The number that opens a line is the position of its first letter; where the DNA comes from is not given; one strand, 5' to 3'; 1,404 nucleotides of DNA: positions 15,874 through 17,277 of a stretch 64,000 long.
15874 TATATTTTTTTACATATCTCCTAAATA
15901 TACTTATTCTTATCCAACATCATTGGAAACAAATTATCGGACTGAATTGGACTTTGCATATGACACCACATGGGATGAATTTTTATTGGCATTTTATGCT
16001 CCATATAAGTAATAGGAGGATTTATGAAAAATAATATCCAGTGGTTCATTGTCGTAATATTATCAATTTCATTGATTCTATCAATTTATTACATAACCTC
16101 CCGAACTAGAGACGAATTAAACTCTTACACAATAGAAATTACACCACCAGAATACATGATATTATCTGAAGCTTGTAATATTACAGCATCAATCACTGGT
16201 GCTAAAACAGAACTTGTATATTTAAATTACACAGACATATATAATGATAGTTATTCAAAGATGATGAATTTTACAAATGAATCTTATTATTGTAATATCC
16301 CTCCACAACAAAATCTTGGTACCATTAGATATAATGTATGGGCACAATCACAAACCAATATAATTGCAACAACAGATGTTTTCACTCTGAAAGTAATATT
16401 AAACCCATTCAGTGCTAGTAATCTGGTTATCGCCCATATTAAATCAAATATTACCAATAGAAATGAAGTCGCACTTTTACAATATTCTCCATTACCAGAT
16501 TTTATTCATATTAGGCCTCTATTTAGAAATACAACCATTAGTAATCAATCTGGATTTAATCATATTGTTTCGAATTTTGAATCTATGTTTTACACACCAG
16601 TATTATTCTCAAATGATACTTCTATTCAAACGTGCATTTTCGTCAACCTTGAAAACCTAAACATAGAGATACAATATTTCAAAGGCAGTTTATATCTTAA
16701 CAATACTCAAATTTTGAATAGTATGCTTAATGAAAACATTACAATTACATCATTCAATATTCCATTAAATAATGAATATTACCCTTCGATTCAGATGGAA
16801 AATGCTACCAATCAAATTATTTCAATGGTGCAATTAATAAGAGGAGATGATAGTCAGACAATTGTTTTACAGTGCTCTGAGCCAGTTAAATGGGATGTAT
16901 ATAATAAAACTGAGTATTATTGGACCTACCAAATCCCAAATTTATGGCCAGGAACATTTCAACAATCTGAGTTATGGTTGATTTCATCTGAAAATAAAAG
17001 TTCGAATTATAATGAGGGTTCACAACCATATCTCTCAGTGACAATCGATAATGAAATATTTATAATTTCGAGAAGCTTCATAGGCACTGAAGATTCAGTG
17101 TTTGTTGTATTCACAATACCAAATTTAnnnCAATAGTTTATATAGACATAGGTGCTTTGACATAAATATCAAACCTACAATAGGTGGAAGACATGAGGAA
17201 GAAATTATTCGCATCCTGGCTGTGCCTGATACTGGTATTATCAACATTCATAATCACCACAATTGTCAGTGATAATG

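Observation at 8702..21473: AT-rich block whose boundaries fall inside intact ORFs of the surface-protein locus (mosaic/cassette replacement?)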

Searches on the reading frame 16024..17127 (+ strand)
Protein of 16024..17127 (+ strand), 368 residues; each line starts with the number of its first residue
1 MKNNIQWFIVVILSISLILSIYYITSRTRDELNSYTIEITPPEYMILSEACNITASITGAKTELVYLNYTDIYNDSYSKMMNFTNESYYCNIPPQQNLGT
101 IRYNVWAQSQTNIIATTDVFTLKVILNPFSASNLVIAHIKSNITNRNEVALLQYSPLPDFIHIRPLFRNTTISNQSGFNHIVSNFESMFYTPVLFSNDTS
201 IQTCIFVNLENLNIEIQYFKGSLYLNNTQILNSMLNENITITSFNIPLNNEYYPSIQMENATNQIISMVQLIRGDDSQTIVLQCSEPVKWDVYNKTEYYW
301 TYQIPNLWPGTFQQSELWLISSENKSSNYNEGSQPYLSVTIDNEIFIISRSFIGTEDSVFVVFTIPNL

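Call 5: search_protein_families(library=pfam, proteins=[window:16024-17127:+], max_evalue=0.01)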
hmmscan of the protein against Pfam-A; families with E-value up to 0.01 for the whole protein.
window:16024-17127:+ (368 aa): 0 families

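Call 10: find_encoding_contigs(protein=window:16024-17127:+, flank=10000, max_places=10)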
Protein window:16024-17127:+ (368 aa): 15 contigs read that carry it; 10 places shown.
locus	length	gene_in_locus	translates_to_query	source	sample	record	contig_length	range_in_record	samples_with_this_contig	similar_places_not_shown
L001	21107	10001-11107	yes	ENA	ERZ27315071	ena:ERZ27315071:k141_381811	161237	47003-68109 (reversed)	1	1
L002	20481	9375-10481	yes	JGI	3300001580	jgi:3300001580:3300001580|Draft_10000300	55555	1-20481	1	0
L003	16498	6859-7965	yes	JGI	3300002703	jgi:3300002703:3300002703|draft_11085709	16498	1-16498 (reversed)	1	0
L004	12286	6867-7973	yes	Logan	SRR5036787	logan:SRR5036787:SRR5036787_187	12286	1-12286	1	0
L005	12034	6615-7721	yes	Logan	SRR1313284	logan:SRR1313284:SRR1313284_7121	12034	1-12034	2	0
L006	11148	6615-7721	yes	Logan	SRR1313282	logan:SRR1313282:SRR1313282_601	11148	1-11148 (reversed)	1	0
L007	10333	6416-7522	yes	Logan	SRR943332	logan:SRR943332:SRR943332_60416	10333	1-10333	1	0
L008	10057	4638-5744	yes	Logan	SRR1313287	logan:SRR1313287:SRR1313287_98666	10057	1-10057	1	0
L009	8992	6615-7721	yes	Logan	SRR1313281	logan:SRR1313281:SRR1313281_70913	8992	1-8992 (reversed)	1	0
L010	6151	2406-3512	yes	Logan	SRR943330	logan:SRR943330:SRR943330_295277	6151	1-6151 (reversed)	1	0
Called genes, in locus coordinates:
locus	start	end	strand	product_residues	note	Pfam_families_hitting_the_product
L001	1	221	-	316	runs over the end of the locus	PF01073:3Beta_HSD, PF01370:Epimerase, PF02719:Polysacc_synt_2 (weak), PF04321:RmlD_sub_bind (weak), PF05368:NmrA (weak), PF07993:NAD_binding_4 (faint), PF13460:NAD_binding_10, PF16363:GDP_Man_Dehyd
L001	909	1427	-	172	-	PF00156:Pribosyltran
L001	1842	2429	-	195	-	PF01864:CarS-like, PF01148:CTP_transf_1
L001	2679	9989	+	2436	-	PF13205:Big_5, PF03415:Peptidase_C11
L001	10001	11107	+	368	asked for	-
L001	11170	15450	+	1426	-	PF13229:Beta_helix, PF05048:NosD, PF13229:Beta_helix, PF05048:NosD, PF13229:Beta_helix, PF05048:NosD, PF00801:PKD, PF18911:PKD_4, +6 more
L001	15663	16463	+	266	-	PF01791:DeoC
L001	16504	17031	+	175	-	PF04307:YdjM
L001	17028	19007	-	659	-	-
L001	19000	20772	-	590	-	PF00437:T2SSE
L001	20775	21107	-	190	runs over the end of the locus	-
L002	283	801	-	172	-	PF00156:Pribosyltran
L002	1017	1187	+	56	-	-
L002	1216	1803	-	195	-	PF01864:CarS-like, PF01148:CTP_transf_1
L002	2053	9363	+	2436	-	PF13205:Big_5, PF03415:Peptidase_C11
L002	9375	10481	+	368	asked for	-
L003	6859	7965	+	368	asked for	-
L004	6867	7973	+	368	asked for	-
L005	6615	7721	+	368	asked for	-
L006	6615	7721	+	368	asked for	-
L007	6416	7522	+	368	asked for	-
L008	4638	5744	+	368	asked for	-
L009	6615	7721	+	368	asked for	-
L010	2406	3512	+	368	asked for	-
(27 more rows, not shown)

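Call 42: list_cluster_members(proteins=[P0001, window:16024-17127:+, window:17193-21470:+, window:7865-8449:-, window:21686-22483:+, window:24954-26723:-])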
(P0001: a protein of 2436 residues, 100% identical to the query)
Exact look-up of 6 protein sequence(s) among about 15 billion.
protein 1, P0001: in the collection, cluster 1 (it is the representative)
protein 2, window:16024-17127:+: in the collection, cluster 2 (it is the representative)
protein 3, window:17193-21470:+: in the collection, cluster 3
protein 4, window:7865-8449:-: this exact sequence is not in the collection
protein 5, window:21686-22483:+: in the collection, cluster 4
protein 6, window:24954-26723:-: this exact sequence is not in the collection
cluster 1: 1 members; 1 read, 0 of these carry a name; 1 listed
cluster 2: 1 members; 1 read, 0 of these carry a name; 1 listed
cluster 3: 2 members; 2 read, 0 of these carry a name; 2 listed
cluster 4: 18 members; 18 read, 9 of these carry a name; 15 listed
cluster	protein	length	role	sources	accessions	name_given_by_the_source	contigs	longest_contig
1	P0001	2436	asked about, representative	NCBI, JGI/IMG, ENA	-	-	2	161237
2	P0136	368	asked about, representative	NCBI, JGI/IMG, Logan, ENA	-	-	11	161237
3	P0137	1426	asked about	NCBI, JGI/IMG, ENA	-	-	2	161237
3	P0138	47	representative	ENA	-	-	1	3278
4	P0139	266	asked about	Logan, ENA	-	-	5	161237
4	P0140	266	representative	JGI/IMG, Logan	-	putative autoinducer-2 (AI-2) aldolase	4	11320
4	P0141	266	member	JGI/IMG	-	putative autoinducer-2 (AI-2) aldolase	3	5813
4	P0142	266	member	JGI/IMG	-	putative autoinducer-2 (AI-2) aldolase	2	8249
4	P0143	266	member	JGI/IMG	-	putative autoinducer-2 (AI-2) aldolase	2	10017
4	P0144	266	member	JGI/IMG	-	putative autoinducer-2 (AI-2) aldolase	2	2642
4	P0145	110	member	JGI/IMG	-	putative autoinducer-2 (AI-2) aldolase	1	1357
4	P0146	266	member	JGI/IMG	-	putative autoinducer-2 (AI-2) aldolase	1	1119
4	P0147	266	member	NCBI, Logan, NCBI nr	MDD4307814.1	MAG: 3-hydroxy-5-phosphonooxypentane-2,4-dione thiolase [Thermoplasmata archaeon] | 3-hydroxy-5-phosphonooxypentane-2,4-dione thiolase [Thermoplasmata archaeon]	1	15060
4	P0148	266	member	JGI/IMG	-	putative autoinducer-2 (AI-2) aldolase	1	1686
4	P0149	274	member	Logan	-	-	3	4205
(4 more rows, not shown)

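Call 82: search_protein_families(library=phrogs, proteins=[window:16024-17127:+], max_evalue=0.001)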
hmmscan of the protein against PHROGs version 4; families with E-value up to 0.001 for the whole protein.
window:16024-17127:+ (368 aa): 0 families
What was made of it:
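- On Horizontally acquired genomic island: Only three ORFs, with no mobility Pfam or PHROG hits (calls 5, 82).
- Tried and rejected: No PHROG hits (call 82).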
